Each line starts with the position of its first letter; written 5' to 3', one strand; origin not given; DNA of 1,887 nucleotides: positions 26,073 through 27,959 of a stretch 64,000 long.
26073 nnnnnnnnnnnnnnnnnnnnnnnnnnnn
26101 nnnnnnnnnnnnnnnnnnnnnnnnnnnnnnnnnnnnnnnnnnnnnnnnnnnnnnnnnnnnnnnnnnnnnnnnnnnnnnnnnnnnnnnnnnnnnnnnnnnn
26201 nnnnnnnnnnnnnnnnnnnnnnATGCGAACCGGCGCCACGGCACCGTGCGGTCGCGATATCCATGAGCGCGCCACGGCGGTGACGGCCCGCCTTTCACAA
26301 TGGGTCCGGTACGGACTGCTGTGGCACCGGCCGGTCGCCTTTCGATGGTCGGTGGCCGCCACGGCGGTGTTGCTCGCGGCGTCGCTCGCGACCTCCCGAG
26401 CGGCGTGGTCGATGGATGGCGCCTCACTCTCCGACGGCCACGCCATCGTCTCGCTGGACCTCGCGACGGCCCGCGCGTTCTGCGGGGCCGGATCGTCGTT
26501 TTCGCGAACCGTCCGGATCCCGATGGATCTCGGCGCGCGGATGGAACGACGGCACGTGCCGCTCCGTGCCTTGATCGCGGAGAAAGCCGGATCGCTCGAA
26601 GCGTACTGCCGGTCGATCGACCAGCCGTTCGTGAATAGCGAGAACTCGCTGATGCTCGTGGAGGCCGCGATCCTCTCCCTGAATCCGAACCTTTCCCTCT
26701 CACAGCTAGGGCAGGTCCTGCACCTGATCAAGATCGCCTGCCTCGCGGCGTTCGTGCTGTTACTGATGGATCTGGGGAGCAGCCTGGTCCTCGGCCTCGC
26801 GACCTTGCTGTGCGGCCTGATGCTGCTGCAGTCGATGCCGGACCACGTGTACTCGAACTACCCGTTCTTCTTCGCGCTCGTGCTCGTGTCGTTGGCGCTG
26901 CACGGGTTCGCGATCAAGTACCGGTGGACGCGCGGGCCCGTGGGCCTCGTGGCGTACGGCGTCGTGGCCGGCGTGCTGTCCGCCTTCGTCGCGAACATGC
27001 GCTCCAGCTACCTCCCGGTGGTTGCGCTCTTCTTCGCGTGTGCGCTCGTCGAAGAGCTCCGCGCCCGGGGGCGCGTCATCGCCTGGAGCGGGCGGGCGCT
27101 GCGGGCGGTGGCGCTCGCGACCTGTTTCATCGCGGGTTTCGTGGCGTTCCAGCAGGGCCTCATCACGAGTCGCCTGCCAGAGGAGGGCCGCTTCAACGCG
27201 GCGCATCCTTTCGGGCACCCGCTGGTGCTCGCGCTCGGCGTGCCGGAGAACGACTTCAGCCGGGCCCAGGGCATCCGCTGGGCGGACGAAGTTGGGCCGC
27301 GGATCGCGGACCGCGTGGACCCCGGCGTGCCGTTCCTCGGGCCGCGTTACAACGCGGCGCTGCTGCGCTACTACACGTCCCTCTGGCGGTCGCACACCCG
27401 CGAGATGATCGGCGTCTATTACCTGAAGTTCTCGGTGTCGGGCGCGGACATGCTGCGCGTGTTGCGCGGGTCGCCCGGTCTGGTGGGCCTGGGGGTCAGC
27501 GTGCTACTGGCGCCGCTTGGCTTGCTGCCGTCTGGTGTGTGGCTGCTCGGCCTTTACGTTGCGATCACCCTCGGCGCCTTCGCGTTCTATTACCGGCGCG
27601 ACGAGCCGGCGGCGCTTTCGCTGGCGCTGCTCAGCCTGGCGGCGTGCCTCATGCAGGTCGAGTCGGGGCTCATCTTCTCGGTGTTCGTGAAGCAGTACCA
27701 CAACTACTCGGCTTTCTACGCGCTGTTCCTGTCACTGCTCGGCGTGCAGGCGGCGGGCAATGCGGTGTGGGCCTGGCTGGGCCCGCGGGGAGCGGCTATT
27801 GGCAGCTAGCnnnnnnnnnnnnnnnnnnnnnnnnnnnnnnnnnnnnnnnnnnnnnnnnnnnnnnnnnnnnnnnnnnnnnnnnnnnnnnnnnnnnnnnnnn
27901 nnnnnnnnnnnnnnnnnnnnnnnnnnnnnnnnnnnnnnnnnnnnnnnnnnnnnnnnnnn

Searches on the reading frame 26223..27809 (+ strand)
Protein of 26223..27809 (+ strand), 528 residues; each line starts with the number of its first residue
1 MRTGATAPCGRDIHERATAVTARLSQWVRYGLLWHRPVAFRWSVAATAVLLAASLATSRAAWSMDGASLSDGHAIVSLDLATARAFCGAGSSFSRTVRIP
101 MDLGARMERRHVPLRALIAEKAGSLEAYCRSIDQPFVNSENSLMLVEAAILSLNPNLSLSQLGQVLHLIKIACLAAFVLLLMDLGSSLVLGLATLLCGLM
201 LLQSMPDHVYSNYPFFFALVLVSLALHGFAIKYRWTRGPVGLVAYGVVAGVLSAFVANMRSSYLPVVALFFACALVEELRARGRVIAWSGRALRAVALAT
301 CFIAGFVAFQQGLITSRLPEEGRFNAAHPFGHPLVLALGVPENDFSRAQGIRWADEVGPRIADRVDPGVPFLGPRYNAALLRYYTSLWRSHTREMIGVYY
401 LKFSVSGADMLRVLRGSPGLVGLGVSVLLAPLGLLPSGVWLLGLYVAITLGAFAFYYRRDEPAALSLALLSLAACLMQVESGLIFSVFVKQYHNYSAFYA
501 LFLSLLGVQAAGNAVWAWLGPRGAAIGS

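Call 7: search_protein_families(library=pfam, proteins=[window:26223-27809:+], max_evalue=0.01)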
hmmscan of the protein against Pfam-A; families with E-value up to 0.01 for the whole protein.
window:26223-27809:+ (528 aa): 0 families

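Call 26: search_protein_families(library=ncbifam, proteins=[window:26223-27809:+], max_evalue=0.01)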
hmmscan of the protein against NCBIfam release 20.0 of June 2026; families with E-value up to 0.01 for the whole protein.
window:26223-27809:+ (528 aa): 0 families

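Call 35: find_homologous_proteins(query=window:26223-27809:+, max_evalue=0.001)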
Query window:26223-27809:+ (528 aa): 40 proteins with E <= 0.001 among 8000 candidates.
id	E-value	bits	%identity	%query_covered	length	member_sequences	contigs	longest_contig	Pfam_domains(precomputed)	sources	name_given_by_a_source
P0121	1.2e-256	870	100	76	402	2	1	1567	-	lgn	-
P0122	6.6e-235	799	73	93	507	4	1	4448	-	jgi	jgi:hypothetical protein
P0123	1.4e-230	784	72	92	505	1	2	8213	-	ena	-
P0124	1.2e-226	771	70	93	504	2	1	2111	-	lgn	-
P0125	1.7e-225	768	71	95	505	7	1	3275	-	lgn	-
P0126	3.3e-224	763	70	95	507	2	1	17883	-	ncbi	-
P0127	7.2e-223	759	73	87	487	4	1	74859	-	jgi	jgi:hypothetical protein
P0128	1.3e-222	758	68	94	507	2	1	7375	-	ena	-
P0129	4.4e-222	756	70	93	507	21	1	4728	-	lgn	-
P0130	1.5e-221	755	70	93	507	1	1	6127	-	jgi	-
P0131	8.1e-221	752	70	93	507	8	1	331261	-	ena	-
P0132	3.9e-219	747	67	94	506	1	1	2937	-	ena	-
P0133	7.4e-218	742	67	94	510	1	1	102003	-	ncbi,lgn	-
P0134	1.1e-216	739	69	92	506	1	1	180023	-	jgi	jgi:hypothetical protein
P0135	5.8e-215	733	71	88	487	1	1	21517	-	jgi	jgi:hypothetical protein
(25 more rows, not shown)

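Call 42: predict_structure(alignment_id=A2)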
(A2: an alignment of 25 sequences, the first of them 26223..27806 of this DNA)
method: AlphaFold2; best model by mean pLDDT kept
length: 528 residues; sequences in the alignment: 25
mean_pLDDT: 86.4   pTM: 0.87
mean pLDDT of the five models: 86.4, 86.2, 85.9, 83.5, 83.2
residues with pLDDT >= 90: 287; 70-90: 180; 50-70: 42; < 50: 19
segments of 3 or more residues with pLDDT < 50: 1-3, 206-212, 523-528
pLDDT, mean of each block of 10 residues (from residue 1): 54 83 87 90 97 93 69 69 88 84 80 93 94 78 89 92 89 97 96 94 58 71 97 93 97 90 89 94 82 96 96 79 60 89 92 88 93 87 97 96 86 83 90 92 97 96 96 92 65 83 95 88 46
secondary structure, 60 per line:
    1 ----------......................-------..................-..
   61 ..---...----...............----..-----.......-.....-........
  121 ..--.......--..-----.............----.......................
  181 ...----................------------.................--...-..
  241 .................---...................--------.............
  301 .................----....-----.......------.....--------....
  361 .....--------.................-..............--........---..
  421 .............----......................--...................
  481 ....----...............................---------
elements in order: H11-32 H40-57 H59-62 H73-87 H99-105 H107-111 H114-122 H125-131 H141-153 H159-183 H188-203 H216-232 H239-257 H261-279 H288-317 H322-325 H331-337 H344-348 H357-365 H374-390 H392-405 H408-415 H419-433 H438-459 H462-484 H489-519

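Call 44: fold_search(model_id=the predicted structure, library=pdb)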
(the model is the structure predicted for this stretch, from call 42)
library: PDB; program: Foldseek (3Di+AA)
matches with E <= 10: 122; with E <= 0.001: 0
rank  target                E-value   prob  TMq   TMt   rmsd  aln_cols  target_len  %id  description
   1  7e9s_A                6.9e-03  1.00  0.39  0.26  15.6       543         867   11  Archaeal oligosaccharyltransferase AglB from Archaeoglobus fulgidus in complex with an inhibitory peptide and a dolich (released 2021-09-08)
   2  8b6l_I                7.8e-03  1.00  0.31  0.25  17.0       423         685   13  Subtomogram average of the human Sec61-TRAP-OSTA-translocon (released 2022-12-07)
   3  6s7o_A                1.1e-02  1.00  0.33  0.28  16.6       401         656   12  Cryo-EM structure of human oligosaccharyltransferase complex OST-A (released 2019-12-18)
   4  3waj                  3.3e-02  0.99  0.32  0.23  17.0       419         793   13  Crystal structure of the Archaeoglobus fulgidus oligosaccharyltransferase (O29867_ARCFU) complex with Zn and sulfate (released 2013-10-30)
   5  9i5k_A                4.8e-02  0.97  0.37  0.39  12.5       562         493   12  Structure of the Chaetomium thermophilum Pmt4 homodimer (C2 symmetry) (released 2025-12-24)
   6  9s6r_A                5.7e-02  0.91  0.28  0.35  17.8       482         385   12  Ternary cryo-EM structure of yeast ALG3 with Dol25-PP-GlcNAc2Man5, Dol25-P-Man, and Fab (released 2026-03-18)
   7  5ezm                  6.7e-02  0.91  0.28  0.28  17.4       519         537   12  Crystal Structure of ArnT from Cupriavidus metallidurans in the apo state (released 2016-02-17)
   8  3wak                  7.3e-02  0.98  0.38  0.25  15.7       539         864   11  Crystal structure of the Archaeoglobus fulgidus oligosaccharyltransferase (O29867_ARCFU) in the apo form (released 2013-10-30)
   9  7oci_F                7.3e-02  0.97  0.29  0.25  17.1       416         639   10  Cryo-EM structure of yeast Ost6p containing oligosaccharyltransferase complex (released 2022-02-16)
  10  8pn9_A                1.4e-01  0.63  0.28  0.23  20.2       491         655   12  Structure of human oligosaccharyltransferase OST-A complex bound to NGI-1 (released 2024-05-08)
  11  7zli_A                1.8e-01  0.84  0.35  0.30  15.8       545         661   11  Cryo-EM structure of C-mannosyltransferase CeDPY19, in complex with Dol25-P-Man and bound to CMT2-Fab and anti-Fab nan (released 2023-01-11)
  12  6s7t_A                1.8e-01  0.77  0.32  0.26  17.6       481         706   10  Cryo-EM structure of human oligosaccharyltransferase complex OST-B (released 2019-12-18)
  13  5gmy_A                3.9e-01  0.82  0.32  0.22  16.5       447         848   10  Crystal structure of the Archaeoglobus fulgidus oligosaccharyltransferase (O29867_ARCFU) tethered with an acceptor pep (released 2017-02-01)
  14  8r8q_A                5.5e-01  0.13  0.10  0.13  23.3       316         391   11  Lysosomal peptide transporter (released 2024-05-01)
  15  7zlg_A                5.7e-01  0.51  0.33  0.27  15.7       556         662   11  Cryo-EM structure of C-mannosyltransferase CeDPY19, in complex with acceptor peptide and bound to CMT2-Fab and anti-Fa (released 2023-01-11)
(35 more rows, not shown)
